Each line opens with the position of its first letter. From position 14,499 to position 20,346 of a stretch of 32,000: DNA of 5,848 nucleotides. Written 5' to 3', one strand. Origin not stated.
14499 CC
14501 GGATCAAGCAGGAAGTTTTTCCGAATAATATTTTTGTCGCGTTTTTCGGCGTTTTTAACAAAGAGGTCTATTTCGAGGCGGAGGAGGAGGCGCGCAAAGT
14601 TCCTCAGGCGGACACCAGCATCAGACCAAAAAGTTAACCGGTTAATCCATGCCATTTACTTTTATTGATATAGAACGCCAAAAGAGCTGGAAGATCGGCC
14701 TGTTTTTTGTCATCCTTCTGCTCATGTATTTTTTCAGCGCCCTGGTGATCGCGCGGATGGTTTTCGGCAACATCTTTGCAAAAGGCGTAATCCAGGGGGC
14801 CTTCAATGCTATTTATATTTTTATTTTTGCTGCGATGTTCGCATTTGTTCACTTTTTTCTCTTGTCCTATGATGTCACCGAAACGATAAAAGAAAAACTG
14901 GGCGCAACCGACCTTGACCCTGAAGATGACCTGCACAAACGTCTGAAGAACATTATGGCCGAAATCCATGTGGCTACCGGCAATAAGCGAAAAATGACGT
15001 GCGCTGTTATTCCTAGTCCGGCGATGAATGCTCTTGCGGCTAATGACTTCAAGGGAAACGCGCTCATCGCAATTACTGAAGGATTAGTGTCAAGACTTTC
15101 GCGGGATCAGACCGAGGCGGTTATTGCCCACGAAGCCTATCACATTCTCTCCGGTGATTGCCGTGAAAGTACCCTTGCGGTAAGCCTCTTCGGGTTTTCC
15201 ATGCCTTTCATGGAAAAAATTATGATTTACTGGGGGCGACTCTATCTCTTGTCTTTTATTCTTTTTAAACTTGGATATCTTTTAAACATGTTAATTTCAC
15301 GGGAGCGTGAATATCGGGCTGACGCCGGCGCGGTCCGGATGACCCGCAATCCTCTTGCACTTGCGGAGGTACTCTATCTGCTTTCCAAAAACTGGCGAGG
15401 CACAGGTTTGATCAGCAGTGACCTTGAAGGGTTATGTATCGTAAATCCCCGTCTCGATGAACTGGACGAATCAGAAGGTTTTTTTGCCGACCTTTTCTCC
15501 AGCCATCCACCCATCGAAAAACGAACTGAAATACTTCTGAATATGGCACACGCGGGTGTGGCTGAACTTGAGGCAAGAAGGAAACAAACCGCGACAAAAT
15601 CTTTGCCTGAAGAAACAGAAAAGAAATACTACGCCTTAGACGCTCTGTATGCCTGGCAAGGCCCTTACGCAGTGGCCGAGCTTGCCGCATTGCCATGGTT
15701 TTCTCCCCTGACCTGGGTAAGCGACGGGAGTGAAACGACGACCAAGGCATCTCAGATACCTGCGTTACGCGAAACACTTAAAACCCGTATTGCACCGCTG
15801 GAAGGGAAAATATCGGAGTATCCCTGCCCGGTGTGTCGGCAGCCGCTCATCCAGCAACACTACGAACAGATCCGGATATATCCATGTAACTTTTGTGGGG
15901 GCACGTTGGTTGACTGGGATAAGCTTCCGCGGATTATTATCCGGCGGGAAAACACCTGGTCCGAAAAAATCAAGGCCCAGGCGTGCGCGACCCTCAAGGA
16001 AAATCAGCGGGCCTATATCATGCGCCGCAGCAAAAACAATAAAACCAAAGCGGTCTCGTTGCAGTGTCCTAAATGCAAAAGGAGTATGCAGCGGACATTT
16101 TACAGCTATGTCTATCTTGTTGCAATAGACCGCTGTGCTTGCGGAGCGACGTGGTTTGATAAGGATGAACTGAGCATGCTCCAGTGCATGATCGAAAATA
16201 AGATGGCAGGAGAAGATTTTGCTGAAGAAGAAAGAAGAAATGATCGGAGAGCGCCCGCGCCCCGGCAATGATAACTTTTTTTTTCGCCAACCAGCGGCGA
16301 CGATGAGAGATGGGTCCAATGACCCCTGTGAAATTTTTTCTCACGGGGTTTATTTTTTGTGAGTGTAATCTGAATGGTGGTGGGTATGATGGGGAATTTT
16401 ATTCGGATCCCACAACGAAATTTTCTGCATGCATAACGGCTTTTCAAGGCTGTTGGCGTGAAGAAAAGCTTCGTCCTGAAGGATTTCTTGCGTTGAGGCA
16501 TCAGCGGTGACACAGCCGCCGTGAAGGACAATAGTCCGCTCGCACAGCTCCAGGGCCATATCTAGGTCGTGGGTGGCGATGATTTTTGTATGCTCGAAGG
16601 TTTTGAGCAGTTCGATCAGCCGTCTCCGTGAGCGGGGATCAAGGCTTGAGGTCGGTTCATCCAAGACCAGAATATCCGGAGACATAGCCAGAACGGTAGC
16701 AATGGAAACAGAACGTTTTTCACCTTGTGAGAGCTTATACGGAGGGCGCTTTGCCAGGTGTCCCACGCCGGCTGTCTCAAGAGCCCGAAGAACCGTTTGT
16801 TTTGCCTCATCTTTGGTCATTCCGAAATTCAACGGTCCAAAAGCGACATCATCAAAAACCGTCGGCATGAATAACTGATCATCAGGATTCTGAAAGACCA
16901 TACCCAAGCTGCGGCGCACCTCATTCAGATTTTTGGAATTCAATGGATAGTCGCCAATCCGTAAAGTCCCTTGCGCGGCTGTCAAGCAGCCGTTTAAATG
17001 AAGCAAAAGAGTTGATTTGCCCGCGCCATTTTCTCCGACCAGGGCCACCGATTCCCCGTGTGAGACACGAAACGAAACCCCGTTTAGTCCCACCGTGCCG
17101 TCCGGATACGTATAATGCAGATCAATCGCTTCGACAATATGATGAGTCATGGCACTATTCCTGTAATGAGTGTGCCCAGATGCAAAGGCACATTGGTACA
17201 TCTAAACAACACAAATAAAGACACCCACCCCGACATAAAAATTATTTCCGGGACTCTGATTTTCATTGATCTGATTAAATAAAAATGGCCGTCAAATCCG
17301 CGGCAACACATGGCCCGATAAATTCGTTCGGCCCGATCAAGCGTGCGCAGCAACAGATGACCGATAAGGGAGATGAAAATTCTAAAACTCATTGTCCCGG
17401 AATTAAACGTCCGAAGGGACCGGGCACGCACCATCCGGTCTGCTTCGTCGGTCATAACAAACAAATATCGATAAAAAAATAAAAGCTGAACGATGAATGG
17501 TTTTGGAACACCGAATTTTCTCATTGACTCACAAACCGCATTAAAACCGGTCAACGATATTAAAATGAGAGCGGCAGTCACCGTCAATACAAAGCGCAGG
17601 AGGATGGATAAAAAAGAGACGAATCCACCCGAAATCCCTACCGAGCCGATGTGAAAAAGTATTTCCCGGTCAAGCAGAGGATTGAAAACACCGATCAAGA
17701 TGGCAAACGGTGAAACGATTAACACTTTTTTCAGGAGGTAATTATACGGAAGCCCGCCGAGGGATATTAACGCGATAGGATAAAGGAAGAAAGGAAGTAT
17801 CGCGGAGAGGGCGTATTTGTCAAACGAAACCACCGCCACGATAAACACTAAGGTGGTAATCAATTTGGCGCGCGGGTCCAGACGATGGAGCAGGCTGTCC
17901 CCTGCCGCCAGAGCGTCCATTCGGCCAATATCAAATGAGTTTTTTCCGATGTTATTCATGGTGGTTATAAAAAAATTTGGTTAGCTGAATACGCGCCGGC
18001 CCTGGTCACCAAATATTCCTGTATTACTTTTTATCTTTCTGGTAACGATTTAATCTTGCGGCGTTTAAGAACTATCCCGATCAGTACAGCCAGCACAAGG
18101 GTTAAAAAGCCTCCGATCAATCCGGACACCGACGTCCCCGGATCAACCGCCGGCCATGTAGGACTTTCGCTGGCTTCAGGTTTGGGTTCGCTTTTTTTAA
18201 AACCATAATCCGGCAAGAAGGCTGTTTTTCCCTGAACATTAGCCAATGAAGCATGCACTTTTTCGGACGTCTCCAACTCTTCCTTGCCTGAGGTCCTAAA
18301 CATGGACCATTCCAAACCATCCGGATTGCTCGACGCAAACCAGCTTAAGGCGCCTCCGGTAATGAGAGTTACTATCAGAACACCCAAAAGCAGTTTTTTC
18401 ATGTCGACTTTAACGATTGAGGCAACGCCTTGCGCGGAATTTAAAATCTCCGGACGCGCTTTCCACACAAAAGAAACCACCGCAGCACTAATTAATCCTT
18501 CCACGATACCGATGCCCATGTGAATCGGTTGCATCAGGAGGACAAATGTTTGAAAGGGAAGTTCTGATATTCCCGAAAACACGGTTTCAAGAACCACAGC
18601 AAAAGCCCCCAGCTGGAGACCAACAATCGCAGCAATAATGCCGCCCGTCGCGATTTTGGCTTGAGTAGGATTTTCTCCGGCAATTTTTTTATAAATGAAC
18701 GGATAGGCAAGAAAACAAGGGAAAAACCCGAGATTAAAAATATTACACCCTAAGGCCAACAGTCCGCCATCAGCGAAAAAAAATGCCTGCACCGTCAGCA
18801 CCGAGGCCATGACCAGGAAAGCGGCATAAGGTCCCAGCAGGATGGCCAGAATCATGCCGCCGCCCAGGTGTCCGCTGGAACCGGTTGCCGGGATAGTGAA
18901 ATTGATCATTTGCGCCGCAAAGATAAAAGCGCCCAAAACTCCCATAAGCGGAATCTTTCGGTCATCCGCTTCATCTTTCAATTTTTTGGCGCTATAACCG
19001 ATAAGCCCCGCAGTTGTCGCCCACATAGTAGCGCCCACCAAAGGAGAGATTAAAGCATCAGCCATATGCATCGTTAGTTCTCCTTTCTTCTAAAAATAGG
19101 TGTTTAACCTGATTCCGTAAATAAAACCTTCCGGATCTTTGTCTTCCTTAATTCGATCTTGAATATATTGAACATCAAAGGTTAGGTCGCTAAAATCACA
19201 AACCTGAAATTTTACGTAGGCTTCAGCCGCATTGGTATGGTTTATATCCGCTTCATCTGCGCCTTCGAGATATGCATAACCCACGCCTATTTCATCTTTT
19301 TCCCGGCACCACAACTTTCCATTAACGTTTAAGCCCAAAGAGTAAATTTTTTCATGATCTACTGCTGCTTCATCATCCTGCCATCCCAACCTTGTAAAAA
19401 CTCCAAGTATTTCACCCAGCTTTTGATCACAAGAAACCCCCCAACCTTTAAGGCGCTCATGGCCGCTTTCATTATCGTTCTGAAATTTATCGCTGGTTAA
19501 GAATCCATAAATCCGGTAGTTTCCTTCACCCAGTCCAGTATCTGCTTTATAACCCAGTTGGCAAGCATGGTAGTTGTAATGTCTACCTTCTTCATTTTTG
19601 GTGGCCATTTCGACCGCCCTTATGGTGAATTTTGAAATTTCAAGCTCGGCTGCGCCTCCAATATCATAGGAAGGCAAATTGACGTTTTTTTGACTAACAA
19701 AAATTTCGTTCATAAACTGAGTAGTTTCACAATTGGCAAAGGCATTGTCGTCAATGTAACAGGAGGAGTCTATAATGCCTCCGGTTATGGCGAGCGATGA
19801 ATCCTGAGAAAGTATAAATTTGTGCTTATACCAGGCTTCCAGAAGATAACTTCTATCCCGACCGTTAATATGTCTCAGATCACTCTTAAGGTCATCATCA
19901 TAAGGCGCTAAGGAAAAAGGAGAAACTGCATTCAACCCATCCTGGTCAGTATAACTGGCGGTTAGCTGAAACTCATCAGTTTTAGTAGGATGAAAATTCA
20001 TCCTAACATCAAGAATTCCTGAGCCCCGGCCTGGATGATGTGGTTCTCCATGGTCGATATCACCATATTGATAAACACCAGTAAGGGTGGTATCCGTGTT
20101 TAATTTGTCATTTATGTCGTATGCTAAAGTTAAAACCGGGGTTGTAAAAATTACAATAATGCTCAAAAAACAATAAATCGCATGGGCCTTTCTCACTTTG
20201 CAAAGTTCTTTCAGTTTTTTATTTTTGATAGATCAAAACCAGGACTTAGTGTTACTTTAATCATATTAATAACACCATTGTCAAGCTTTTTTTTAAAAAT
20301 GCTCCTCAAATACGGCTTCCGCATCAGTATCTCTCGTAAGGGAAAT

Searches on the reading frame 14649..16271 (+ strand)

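Call 47: search_protein_families(library=pfam, proteins=[window:14649-16271:+], max_evalue=0.00001)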
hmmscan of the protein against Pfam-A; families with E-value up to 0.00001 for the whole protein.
window:14649-16271:+ (540 aa): 3 families
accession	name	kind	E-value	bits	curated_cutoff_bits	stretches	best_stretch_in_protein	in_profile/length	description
PF01435.24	Peptidase_M48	-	8.5e-22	78.3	20.3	1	94-298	6-184/186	Peptidase family M48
PF13453.11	Zn_ribbon_TFIIB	-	2.2e-10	40.2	22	0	472-509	1-36/41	Transcription factor zinc-finger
PF18894.6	PhageMetallopep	-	8.7e-06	26.3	23.7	0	97-168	24-94/134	Putative phage metallopeptidase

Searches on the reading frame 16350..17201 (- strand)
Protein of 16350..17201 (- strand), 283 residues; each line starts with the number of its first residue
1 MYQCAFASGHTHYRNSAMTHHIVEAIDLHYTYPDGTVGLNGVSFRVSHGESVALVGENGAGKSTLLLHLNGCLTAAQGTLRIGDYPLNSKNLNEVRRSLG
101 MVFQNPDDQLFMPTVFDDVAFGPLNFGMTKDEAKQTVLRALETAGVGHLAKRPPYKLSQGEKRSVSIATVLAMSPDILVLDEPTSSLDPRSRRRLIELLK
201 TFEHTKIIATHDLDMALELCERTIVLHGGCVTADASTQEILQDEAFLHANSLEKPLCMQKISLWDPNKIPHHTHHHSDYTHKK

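Call 47: search_protein_families(library=pfam, proteins=[window:16350-17201:-], max_evalue=0.00001)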
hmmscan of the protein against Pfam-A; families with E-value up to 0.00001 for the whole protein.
window:16350-17201:- (283 aa): 3 families
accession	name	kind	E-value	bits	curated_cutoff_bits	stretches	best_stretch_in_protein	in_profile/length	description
PF00005.33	ABC_tran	-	4e-32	112.1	25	1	39-185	1-137/137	ABC transporter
PF13304.12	AAA_21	-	4.5e-16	60.2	27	1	140-211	221-298/304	AAA domain, putative AbiEii toxin, Type IV TA system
PF02463.25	SMC_N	-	1.1e-06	28.7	40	0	51-215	26-201/220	RecF/RecN/SMC N terminal domain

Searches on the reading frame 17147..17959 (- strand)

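Call 47: search_protein_families(library=pfam, proteins=[window:17147-17959:-], max_evalue=0.00001)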
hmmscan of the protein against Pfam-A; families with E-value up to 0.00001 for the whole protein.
window:17147-17959:- (270 aa): 1 family
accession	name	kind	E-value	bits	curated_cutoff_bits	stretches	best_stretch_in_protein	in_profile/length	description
PF02361.21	CbiQ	-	1.1e-31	110.6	25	1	22-224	3-210/216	Cobalt transport protein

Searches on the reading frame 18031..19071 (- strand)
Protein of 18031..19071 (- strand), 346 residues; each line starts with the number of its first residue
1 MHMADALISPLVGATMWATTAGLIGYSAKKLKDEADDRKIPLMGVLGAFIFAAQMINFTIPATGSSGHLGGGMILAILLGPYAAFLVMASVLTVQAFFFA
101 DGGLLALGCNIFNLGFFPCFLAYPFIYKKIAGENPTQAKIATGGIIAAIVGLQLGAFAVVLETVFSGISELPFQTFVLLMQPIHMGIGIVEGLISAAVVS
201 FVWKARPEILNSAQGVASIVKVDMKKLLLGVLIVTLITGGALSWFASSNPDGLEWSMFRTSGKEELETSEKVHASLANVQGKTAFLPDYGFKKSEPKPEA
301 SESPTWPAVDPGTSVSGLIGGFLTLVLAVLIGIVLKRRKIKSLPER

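Call 47: search_protein_families(library=pfam, proteins=[window:18031-19071:-], max_evalue=0.00001)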
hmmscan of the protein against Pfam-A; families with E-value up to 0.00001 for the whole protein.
window:18031-19071:- (346 aa): 2 families
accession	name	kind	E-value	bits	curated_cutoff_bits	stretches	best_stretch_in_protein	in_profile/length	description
PF01891.21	CbiM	-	7.4e-60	202.7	23.1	1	2-209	1-205/205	Cobalt uptake substrate-specific transmembrane region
PF13190.11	PDGLE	-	9.2e-32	109.3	27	1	225-337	1-102/102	PDGLE domain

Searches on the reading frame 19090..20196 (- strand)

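Call 47: search_protein_families(library=pfam, proteins=[window:19090-20196:-], max_evalue=0.00001)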
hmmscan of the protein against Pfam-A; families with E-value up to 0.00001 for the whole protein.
window:19090-20196:- (368 aa): 1 family
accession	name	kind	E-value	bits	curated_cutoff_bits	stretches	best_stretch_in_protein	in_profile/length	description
PF04966.18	OprB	-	8.5e-11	42.3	22.9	1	114-368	63-372/372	Carbohydrate-selective porin, OprB family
